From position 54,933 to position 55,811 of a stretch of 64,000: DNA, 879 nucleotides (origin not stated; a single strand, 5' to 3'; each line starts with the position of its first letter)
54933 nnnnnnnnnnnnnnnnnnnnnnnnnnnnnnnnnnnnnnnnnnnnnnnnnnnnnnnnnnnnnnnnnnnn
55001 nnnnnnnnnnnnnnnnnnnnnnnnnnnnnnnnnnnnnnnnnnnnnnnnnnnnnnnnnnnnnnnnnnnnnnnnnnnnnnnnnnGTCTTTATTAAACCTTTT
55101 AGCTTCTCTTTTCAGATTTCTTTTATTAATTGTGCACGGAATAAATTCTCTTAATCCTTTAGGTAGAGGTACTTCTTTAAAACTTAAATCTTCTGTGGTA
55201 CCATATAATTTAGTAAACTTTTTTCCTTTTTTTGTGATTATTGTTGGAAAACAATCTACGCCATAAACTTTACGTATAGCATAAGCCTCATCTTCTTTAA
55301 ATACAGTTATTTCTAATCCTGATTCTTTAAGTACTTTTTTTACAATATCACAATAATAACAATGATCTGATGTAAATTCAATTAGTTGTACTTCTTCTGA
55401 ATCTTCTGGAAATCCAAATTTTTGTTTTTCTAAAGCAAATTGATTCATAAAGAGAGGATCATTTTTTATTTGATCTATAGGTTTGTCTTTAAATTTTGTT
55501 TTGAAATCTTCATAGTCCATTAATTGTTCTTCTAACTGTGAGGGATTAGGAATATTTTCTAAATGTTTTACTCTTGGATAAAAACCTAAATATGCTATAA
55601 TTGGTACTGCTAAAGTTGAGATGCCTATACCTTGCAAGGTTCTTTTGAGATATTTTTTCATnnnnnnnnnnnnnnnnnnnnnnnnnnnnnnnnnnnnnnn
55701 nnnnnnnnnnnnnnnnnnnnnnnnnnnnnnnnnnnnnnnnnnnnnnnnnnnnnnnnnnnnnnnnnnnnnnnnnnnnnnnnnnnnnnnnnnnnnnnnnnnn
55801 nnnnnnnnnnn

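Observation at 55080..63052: Two copies of a divergent pair (membrane-anchored CxxC thioredoxin-fold protein + tiny Cys-rich lipoprotein) bracket the big surface genes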

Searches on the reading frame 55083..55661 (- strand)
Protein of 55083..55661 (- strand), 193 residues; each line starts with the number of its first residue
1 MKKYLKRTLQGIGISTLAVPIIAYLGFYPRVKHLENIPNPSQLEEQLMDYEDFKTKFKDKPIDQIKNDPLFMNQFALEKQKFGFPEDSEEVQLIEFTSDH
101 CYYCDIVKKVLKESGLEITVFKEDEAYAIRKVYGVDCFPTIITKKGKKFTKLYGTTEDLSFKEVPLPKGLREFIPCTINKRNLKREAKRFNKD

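Call 7: search_protein_families(library=pfam, proteins=[window:55083-55661:-], max_evalue=1)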
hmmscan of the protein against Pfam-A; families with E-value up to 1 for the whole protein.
window:55083-55661:- (193 aa): 4 families
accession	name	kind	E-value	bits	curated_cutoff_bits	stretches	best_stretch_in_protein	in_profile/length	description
PF00085.26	Thioredoxin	-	0.00035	21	23.5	1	87-158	16-94/103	Thioredoxin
PF13098.12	Thioredoxin_2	-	0.00082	20.1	27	1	91-147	7-85/104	Thioredoxin-like domain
PF00462.30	Glutaredoxin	-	0.0038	17.8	22.9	1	96-142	4-54/60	Glutaredoxin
PF18588.6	WcbI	-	0.22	11.6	29.2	1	15-55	78-115/205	Polysaccharide biosynthesis enzyme WcbI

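Call 8: search_protein_families(library=ncbifam, proteins=[window:55083-55661:-], max_evalue=1)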
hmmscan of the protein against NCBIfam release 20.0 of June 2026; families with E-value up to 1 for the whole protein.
window:55083-55661:- (193 aa): 9 families
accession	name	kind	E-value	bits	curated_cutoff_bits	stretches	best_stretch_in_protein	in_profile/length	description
TIGR01068.1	thioredoxin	equivalog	0.0011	19.1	96.8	1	88-162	13-94/101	thioredoxin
TIGR02196.1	GlrX_YruB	hypoth_equivalog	0.0065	16.9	88.55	1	96-144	5-57/74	glutaredoxin-like protein, YruB-family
TIGR02187.2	PDO_seleno_TRX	equivalog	0.012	15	185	1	88-147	16-81/209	protein disulfide oxidoreductase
TIGR00411.1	redox_disulf_1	equivalog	0.023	14.8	92.75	1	94-143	4-59/82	MJ0307 family thioredoxin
TIGR02190.1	GlrX-dom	hypoth_equivalog_domain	0.03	14.3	99.3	1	92-142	9-62/79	glutaredoxin-family domain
TIGR02181.1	GRX_bact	equivalog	0.039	14.2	90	1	96-126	4-34/80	glutaredoxin 3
TIGR02200.1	GlrX_actino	hypoth_equivalog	0.14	12.6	89.5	1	96-141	5-55/77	mycoredoxin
TIGR04081.4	TIGR04081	equivalog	0.69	9.7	30.5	1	1-17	1-18/27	SbtA family thio(seleno)oxazole RiPP natural product precursor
TIGR02194.1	GlrX_NrdH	subfamily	0.82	9.9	85.75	1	96-142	4-53/72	glutaredoxin-like protein NrdH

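Call 9: find_homologous_proteins(query=window:55083-55661:-, max_evalue=0.001)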
Query window:55083-55661:- (193 aa): 1 proteins with E <= 0.001 among 91 candidates.
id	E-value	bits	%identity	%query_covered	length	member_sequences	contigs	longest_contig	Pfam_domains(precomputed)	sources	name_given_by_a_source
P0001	1.1e-124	431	100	100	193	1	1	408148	-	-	-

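Call 16: find_encoding_contigs(protein=window:55083-55661:-, flank=10000, max_places=3)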
Protein window:55083-55661:- (193 aa): 1 contig read that carries it; 1 place shown.
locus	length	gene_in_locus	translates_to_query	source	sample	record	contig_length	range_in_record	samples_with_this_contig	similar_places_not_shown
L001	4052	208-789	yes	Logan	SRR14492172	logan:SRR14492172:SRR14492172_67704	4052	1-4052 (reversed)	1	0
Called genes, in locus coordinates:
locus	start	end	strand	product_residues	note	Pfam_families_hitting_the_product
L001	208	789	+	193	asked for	-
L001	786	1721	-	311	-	PF04055:Radical_SAM, PF08608:Wyosine_form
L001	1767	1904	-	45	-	-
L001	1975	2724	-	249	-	PF01026:TatD_DNase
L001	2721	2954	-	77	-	-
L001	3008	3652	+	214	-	PF00588:SpoU_methylase, PF09936:Methyltrn_RNA_4 (faint)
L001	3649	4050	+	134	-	?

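Call 20: search_protein_representatives(alignment_id=A2)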
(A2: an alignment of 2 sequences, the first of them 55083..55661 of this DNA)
Query: 2 sequences, 197 profile positions. Proteins with E-value up to 0.001 (for the whole library): 20; up to 1e-10: 4; up to 1e-30: 2. The best 20 are listed.
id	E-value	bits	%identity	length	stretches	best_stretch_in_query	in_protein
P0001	7.1e-109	378.2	-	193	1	6-197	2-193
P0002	3.0e-98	343.5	-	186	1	1-196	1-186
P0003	2.2e-22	95.9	-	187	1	6-159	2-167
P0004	9.6e-13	64.4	-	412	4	81-164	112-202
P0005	9.3e-07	44.9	-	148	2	82-158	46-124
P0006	9.7e-06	41.6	-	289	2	93-158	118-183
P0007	1.5e-05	40.9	-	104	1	95-168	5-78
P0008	3.2e-05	39.9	-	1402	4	79-158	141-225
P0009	5.7e-05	39.1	-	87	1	82-160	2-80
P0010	1.3e-04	37.9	-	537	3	97-162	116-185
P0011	1.8e-04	37.5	-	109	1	92-165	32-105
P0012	2.5e-04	36.9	-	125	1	92-161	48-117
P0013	2.6e-04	36.9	-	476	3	98-158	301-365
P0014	3.5e-04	36.5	-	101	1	96-159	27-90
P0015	3.5e-04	36.5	-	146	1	92-160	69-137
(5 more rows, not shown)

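Call 22: find_encoding_contigs(protein=P0003, flank=10000, max_places=6)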
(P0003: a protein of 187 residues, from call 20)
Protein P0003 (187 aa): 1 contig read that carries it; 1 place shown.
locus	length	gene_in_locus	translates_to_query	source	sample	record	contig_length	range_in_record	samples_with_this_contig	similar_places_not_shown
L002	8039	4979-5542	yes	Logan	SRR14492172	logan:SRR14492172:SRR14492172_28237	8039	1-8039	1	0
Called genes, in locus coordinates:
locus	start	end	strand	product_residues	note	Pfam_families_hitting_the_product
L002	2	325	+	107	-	?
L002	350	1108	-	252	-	-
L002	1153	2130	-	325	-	-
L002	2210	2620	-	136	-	-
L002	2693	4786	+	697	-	PF01134:GIDA (faint), PF07992:Pyr_redox_2, PF13738:Pyr_redox_3, PF14890:Intein_splicing, PF14528:LAGLIDADG_3, PF07992:Pyr_redox_2, PF13738:Pyr_redox_3, PF00070:Pyr_redox, +2 more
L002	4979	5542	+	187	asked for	-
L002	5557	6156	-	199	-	-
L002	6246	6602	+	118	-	-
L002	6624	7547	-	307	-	-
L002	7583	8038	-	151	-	?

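Call 23: find_encoding_contigs(protein=P0005, flank=10000, max_places=6)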
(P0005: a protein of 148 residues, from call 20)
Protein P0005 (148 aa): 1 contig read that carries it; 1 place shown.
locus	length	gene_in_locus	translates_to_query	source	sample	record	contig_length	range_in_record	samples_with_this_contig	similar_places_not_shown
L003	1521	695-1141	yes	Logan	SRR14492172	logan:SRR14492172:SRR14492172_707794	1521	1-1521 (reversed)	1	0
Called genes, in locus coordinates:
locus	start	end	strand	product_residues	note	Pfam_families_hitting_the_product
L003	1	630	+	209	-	?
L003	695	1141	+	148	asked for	-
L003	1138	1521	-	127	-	?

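Call 24: predict_structure(alignment_id=A2)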
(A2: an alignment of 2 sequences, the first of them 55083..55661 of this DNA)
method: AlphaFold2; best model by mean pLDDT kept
length: 193 residues; sequences in the alignment: 2
mean_pLDDT: 44.1   pTM: 0.29
mean pLDDT of the five models: 44.1, 39.5, 37.0, 35.8, 35.7
residues with pLDDT >= 90: 0; 70-90: 15; 50-70: 28; < 50: 150
segments of 3 or more residues with pLDDT < 50: 5-7, 9-41, 82-111, 113-193
pLDDT, mean of each block of 10 residues (from residue 1): 47 42 36 35 63 76 70 57 38 32 42 42 42 38 37 33 33 33 42 35
secondary structure, 60 per line:
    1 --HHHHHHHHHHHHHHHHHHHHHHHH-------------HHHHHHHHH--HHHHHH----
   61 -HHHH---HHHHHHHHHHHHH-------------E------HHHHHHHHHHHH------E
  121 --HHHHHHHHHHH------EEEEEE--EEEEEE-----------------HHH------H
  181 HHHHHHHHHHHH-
elements in order: H3-26 H40-48 H51-56 H62-65 H69-81 H102-113 H123-133 E140-145 E148-153 H180-192

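Call 28: find_related_loci(query=A3, collection=genome_contigs, flank=10000)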
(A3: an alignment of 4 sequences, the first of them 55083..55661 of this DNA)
Query A3 (193 aa) in genome_contigs; peptide patterns used: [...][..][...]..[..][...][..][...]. (x = any residue, [..] = any of these).
67 stretches matched a pattern, but none encodes a relative of the query by tblastn (E <= 1e-3).

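Call 31: find_related_loci(query=A3, collection=metagenome_contigs, flank=10000)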
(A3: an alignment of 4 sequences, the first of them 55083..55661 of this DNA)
Query A3 (193 aa) in metagenome_contigs; peptide patterns used: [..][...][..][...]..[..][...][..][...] (x = any residue, [..] = any of these).
161 stretches matched a pattern, but none encodes a relative of the query by tblastn (E <= 1e-3).

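Call 35: search_solved_structures(query=A3, max_evalue=1, show_alignments=3)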
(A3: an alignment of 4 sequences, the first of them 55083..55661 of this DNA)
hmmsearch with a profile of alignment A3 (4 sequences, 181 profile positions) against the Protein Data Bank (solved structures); distinct sequences matched with E-value up to 1: 94 (the best 60 are shown).
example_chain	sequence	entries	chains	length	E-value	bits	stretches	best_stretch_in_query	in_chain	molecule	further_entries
1ti3_A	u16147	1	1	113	1.1e-05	28.3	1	77-169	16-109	thioredoxin H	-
1a8l_A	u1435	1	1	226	2.2e-05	27.4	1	82-151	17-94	PROTEIN DISULFIDE OXIDOREDUCTASE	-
8xyw_A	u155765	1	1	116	5e-05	26.2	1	91-157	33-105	De novo designed Trx-3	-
1j08_A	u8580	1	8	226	5.1e-05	26.2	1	82-151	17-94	glutaredoxin-like protein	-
2vm1_A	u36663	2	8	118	6.2e-05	25.9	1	84-157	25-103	THIOREDOXIN H ISOFORM 1.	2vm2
3gnj_A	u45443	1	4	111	0.00021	24.2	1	88-160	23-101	Thioredoxin domain protein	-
1wmj_A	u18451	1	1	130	0.00028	23.8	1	84-157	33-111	Thioredoxin H-type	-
2e0q_A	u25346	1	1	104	0.00085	22.2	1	75-147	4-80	thioredoxin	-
7vu4_A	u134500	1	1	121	0.00087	22.2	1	90-156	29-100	de novo design protein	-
4xhm_A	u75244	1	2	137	0.0012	21.7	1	77-159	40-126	Thioredoxin (Trx-3)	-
2gzy_A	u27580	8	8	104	0.0014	21.5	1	83-149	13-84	Thioredoxin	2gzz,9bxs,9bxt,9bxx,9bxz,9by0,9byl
1fo5_A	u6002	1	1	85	0.0018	21.1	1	88-149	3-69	THIOREDOXIN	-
3die_A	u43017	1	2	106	0.002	21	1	87-155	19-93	Thioredoxin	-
3ziv_A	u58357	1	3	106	0.0022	20.9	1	75-157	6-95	AECA THIOREDOXIN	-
1gl8_A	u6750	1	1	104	0.003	20.4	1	86-160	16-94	THIOREDOXIN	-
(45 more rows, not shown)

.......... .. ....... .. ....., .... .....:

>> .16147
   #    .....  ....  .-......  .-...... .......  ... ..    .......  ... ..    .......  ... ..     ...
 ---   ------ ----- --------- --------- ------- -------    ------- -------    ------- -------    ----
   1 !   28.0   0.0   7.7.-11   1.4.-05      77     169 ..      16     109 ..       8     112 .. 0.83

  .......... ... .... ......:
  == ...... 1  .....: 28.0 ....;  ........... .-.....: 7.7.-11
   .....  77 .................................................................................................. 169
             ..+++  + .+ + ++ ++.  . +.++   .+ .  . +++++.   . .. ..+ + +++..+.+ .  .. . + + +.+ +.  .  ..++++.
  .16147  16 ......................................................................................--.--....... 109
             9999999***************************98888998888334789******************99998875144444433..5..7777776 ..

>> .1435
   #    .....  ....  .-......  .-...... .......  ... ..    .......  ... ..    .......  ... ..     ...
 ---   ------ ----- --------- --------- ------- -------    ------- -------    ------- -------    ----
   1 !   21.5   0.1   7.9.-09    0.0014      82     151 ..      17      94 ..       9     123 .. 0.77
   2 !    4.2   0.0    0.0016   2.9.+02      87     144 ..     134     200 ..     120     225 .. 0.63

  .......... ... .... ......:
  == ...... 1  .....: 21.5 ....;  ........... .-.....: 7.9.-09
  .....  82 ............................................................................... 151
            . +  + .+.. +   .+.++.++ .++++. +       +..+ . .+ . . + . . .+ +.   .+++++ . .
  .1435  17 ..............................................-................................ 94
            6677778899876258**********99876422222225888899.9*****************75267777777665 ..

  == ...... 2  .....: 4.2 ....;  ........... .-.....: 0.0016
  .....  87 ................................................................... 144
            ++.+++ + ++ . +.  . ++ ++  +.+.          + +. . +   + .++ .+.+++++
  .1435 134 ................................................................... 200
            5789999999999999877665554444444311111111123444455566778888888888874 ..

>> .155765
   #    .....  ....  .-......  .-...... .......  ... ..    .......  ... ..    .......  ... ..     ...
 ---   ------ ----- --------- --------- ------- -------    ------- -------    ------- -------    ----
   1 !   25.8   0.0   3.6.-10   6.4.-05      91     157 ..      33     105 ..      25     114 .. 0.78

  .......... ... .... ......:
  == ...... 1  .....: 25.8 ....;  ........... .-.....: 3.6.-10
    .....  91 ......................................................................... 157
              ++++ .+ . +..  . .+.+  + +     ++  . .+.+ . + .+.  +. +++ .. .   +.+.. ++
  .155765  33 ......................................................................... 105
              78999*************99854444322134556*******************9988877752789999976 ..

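Call 36: search_protein_families(library=pfam, proteins=[L002:1156-2130:-, L002:353-1108:-, L002:2213-2620:-, L002:5560-6156:-, L002:6627-7547:-, L002:7586-7891:-, L002:47-322:+, L002:6246-6599:+, L003:76-627:+, L002:2693-4783:+], max_evalue=0.1)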
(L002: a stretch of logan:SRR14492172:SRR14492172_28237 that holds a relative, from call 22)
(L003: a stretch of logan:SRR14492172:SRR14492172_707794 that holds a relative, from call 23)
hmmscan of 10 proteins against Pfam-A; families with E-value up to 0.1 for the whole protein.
L002:1156-2130:- (325 aa): 2 families
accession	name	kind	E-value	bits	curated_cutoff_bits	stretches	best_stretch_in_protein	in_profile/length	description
PF13098.12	Thioredoxin_2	-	0.0077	17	27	0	122-168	3-52/104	Thioredoxin-like domain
PF13192.12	Thioredoxin_3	-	0.016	15.7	24.8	1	254-278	41-64/76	Thioredoxin domain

L002:353-1108:- (252 aa): 0 families

L002:2213-2620:- (136 aa): 0 families

L002:5560-6156:- (199 aa): 0 families

L002:6627-7547:- (307 aa): 0 families

L002:7586-7891:- (102 aa): 4 families
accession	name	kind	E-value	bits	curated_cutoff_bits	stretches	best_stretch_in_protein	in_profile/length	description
PF00085.26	Thioredoxin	-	1.4e-08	35.1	23.5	1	6-87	22-99/103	Thioredoxin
PF13905.12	Thioredoxin_8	-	0.0013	19.4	27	1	7-49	6-50/94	Thioredoxin-like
PF13728.12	TraF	-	0.064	13.5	23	1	4-90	131-224/224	F plasmid transfer operon protein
PF13098.12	Thioredoxin_2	-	0.066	14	27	0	6-34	9-40/104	Thioredoxin-like domain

L002:47-322:+ (92 aa): 4 families
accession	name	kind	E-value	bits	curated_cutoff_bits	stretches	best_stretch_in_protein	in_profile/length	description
PF00085.26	Thioredoxin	-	7e-05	23.2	23.5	1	5-65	28-87/103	Thioredoxin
PF13905.12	Thioredoxin_8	-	0.0048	17.7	27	1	4-53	10-62/94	Thioredoxin-like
PF00462.30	Glutaredoxin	-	0.015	15.9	22.9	0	1-26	3-28/60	Glutaredoxin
PF04756.19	OST3_OST6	-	0.092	12.6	27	1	3-59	42-104/294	OST3 / OST6 family, transporter family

L002:6246-6599:+ (118 aa): 2 families
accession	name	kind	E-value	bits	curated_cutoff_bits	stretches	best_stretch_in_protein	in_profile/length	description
PF18856.6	baeRF_family12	-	0.027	15.5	27.7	1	49-77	93-121/138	Bacterial archaeo-eukaryotic release factor family 12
PF11642.13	Blo-t-5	-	0.032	14.6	24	1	48-88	31-72/119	Mite allergen Blo t 5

L003:76-627:+ (184 aa): 1 family
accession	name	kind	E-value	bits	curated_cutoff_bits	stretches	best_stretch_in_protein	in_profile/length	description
PF09754.15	PAC2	-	4.8e-25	89.1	25.8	1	8-164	53-214/215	PAC2 family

L002:2693-4783:+ (697 aa): 14 families
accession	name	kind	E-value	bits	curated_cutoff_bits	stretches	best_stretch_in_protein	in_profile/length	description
PF07992.20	Pyr_redox_2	-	1.5e-40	139.9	26.1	2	520-682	126-291/291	Pyridine nucleotide-disulphide oxidoreductase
PF13738.12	Pyr_redox_3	-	4.5e-22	79.1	30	2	527-665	156-305/305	Pyridine nucleotide-disulphide oxidoreductase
PF14528.11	LAGLIDADG_3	-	2.5e-13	50.5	22.5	2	380-437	3-64/82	LAGLIDADG-like domain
PF14890.11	Intein_splicing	-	3.5e-11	43.6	35.8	1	166-526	36-155/155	Intein splicing domain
PF00070.33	Pyr_redox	-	4.6e-11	43.5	22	1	537-607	2-79/82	Pyridine nucleotide-disulphide oxidoreductase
PF01134.28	GIDA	-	1.4e-09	38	22.1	2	4-36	1-33/391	Glucose inhibited division protein A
PF01266.30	DAO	-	2.5e-06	27.7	27.9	1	4-34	1-31/353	FAD dependent oxidoreductase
PF03486.20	HI0933_like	-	2.8e-06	27.4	50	2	4-33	2-31/244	HI0933-like protein Rossmann domain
PF00890.30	FAD_binding_2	-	6.6e-05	22.7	20.4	1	4-35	1-32/414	FAD binding domain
PF12831.13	FAD_oxidored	-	0.00021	21.2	27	1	4-37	1-36/416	FAD dependent oxidoreductase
PF13450.12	NAD_binding_8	-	0.0022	18.6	21.9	1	7-44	1-40/68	NAD(P)-binding Rossmann-like domain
PF01946.23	Thi4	-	0.0031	17.2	26.2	1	2-34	17-50/235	Thi4 family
PF01776.22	Ribosomal_L22e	-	0.079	13.7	23.6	0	315-380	25-93/110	Ribosomal L22e protein family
PF04166.17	PdxA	-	0.079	12.8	27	0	164-227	219-282/286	Pyridoxal phosphate biosynthetic protein PdxA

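Call 60: predict_structure(alignment_id=A4)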
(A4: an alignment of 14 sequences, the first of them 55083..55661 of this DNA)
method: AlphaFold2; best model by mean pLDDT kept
length: 193 residues; sequences in the alignment: 14
mean_pLDDT: 87.8   pTM: 0.80
mean pLDDT of the five models: 87.8, 84.5, 84.2, 84.1, 78.9
residues with pLDDT >= 90: 118; 70-90: 59; 50-70: 14; < 50: 2
segments of 3 or more residues with pLDDT < 50: none
pLDDT, mean of each block of 10 residues (from residue 1): 87 83 84 86 87 95 94 95 95 95 91 93 91 94 96 73 58 81 93 85
secondary structure, 60 per line:
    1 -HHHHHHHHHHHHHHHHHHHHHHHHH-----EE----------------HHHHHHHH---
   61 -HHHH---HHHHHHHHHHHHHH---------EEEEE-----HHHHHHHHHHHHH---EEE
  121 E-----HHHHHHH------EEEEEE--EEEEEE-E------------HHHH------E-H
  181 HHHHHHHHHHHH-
elements in order: H2-26 H50-57 H62-65 H69-82 E92-96 H102-114 E118-121 H127-133 E140-145 E148-153 H168-171 H180-192
